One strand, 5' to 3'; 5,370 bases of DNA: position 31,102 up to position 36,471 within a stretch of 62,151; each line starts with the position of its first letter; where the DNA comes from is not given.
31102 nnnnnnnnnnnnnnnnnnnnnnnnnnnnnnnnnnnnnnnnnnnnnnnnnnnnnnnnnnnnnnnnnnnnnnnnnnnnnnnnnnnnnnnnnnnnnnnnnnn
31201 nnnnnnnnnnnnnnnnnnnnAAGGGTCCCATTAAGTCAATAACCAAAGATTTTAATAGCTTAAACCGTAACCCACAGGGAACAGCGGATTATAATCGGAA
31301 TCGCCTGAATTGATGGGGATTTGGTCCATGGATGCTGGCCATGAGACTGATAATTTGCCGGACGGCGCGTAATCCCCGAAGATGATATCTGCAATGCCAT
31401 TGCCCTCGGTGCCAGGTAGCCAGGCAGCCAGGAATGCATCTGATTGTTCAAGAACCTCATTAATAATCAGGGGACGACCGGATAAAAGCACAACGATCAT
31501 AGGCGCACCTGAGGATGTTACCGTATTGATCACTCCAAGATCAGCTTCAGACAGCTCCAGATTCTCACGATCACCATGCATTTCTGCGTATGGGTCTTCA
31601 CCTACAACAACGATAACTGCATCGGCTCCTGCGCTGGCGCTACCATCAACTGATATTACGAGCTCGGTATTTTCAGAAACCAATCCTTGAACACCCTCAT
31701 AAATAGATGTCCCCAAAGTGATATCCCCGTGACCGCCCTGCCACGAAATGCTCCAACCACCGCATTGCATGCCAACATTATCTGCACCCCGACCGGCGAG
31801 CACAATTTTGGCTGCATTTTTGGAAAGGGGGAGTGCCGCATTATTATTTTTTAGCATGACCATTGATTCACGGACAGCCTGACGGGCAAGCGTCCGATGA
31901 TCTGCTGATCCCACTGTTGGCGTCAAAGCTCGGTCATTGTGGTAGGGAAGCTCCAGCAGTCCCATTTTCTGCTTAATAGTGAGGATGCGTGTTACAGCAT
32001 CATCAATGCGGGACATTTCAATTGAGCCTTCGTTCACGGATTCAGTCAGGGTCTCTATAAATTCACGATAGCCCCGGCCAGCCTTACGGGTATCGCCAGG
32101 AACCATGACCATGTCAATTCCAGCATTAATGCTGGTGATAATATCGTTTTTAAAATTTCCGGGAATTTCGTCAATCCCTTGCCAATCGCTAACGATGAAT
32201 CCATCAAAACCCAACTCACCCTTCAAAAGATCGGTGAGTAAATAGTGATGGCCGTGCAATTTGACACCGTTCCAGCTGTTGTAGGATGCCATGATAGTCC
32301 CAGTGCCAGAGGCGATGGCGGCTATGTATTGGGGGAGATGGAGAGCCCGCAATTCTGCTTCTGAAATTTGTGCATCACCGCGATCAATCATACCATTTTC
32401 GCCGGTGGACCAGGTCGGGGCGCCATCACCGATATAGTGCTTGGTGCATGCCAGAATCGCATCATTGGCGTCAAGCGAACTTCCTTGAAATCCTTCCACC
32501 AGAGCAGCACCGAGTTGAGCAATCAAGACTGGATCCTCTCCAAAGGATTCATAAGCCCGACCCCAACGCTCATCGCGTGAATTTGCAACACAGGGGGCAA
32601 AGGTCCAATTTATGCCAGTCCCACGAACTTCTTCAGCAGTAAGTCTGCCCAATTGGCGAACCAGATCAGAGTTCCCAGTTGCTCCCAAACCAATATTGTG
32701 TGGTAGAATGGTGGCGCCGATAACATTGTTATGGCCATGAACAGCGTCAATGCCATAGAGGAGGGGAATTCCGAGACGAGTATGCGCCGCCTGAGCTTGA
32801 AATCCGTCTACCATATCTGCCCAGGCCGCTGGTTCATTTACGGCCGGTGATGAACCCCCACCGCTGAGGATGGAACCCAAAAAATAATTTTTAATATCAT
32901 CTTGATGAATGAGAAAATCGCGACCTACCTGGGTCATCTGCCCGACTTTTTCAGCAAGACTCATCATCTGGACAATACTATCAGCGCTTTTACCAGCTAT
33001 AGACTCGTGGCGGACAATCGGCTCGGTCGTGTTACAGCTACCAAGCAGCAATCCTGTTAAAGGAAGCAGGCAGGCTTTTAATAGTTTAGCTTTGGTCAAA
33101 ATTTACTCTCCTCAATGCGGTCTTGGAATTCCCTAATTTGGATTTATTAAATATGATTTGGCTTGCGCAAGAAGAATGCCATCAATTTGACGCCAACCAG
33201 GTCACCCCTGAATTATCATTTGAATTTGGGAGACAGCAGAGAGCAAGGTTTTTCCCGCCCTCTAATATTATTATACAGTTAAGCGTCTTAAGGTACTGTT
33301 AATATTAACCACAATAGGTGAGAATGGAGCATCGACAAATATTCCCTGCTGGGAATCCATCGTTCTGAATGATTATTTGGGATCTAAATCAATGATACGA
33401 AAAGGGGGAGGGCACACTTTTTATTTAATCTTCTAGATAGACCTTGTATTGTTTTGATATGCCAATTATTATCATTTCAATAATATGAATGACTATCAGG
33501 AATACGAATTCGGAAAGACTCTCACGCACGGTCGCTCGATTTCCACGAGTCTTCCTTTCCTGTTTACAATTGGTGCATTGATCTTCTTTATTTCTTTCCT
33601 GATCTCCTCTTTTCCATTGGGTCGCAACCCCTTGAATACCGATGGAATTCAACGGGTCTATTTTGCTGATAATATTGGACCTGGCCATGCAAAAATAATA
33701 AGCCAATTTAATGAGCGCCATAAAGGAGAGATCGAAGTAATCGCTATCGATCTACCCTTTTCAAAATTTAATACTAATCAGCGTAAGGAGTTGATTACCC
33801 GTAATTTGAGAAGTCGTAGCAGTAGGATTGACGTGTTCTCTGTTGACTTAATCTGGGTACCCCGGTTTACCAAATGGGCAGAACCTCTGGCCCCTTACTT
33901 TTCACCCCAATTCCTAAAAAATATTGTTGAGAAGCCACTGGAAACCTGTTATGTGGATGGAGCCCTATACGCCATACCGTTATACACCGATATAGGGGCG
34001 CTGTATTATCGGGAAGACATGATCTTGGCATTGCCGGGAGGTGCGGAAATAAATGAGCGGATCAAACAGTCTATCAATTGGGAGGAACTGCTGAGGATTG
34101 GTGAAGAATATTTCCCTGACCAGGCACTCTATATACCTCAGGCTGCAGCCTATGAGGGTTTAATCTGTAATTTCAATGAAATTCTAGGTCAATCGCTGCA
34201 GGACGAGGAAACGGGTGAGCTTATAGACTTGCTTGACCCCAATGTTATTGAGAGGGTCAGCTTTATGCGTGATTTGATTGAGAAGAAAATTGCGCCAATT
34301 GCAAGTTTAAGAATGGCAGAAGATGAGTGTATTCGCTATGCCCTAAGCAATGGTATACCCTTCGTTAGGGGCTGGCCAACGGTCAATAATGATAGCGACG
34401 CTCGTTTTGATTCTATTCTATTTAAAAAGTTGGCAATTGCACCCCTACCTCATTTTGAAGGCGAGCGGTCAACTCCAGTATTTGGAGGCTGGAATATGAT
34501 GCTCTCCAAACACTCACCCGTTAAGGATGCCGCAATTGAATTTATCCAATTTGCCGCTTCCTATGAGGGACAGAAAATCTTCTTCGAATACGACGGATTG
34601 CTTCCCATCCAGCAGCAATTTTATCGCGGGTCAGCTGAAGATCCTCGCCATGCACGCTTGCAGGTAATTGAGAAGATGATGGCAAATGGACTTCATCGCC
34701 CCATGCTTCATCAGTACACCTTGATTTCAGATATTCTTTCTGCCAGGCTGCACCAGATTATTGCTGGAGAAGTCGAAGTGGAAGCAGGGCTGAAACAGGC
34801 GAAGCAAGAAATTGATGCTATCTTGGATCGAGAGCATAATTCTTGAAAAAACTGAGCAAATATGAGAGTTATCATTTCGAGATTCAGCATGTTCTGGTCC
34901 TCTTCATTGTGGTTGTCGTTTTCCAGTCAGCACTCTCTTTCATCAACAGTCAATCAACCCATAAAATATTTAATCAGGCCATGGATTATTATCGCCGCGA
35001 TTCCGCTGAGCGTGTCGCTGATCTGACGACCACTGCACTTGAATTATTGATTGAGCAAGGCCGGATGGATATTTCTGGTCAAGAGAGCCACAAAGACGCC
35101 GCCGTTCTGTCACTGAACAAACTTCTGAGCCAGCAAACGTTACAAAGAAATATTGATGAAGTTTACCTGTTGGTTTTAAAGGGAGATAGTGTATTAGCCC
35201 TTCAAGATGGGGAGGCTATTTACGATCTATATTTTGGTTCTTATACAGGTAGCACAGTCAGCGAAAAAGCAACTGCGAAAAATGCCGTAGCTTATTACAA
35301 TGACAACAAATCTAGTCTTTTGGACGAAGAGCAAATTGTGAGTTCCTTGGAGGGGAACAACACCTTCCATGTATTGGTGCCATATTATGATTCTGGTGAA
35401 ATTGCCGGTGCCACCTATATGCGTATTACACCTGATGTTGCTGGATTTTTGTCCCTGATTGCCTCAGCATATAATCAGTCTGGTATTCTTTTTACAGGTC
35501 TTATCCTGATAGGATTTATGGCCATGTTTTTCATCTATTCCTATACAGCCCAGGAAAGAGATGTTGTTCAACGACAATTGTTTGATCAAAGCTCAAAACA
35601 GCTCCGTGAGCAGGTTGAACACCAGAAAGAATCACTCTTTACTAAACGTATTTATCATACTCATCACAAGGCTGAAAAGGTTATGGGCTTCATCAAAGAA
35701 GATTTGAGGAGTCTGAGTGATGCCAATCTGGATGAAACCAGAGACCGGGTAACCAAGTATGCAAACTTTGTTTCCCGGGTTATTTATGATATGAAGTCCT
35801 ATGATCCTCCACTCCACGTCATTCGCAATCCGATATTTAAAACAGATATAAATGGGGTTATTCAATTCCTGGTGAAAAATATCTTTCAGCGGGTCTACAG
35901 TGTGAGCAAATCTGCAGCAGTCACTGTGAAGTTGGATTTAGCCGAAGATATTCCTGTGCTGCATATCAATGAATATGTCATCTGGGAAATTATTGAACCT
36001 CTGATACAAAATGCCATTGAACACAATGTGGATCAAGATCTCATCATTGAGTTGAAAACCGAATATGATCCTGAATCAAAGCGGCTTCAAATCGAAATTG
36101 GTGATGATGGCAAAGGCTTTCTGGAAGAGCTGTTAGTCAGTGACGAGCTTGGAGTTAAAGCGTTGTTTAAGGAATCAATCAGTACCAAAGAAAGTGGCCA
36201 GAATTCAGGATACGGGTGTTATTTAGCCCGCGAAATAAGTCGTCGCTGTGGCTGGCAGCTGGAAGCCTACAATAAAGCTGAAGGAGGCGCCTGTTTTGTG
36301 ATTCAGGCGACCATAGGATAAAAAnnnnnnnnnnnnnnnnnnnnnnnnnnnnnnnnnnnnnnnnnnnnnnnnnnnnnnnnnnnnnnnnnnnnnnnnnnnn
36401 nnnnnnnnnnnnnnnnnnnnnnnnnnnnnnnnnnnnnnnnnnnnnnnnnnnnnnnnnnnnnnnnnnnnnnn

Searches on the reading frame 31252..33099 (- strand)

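Call 3: search_protein_families(library=pfam, proteins=[window:31252-33099:-], max_evalue=0.01)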
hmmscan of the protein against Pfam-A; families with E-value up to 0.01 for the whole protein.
window:31252-33099:- (615 aa): 2 families
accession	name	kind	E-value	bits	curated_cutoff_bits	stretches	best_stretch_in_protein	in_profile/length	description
PF00933.27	Glyco_hydro_3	-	8e-74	249.3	27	1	48-374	2-315/316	Glycosyl hydrolase family 3 N terminal domain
PF01915.27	Glyco_hydro_3_C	-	1.8e-46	159.1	31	1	413-615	1-200/200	Glycosyl hydrolase family 3 C-terminal domain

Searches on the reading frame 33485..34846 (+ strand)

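Call 12: search_protein_families(library=pfam, proteins=[window:33485-34846:+], max_evalue=0.001)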
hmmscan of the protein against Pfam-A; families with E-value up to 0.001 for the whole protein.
window:33485-34846:+ (453 aa): 2 families
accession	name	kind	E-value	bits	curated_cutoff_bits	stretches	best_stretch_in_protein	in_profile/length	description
PF01547.30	SBP_bac_1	-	9e-13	49.3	26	1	70-364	12-307/307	Bacterial extracellular solute-binding protein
PF13416.11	SBP_bac_8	-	3.3e-09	37.4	27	1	71-380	2-266/279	Bacterial extracellular solute-binding protein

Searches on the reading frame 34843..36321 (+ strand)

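Call 12: search_protein_families(library=pfam, proteins=[window:34843-36321:+], max_evalue=0.001)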
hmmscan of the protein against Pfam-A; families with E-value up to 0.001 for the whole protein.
window:34843-36321:+ (492 aa): 2 families
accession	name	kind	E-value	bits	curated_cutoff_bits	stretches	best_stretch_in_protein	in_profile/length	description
PF02518.31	HATPase_c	-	2.7e-10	41.1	26.4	1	382-488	8-106/111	Histidine kinase-, DNA gyrase B-, and HSP90-like ATPase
PF13581.12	HATPase_c_2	-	0.0003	21.3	27.4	1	388-472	40-113/127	Histidine kinase-like ATPase domain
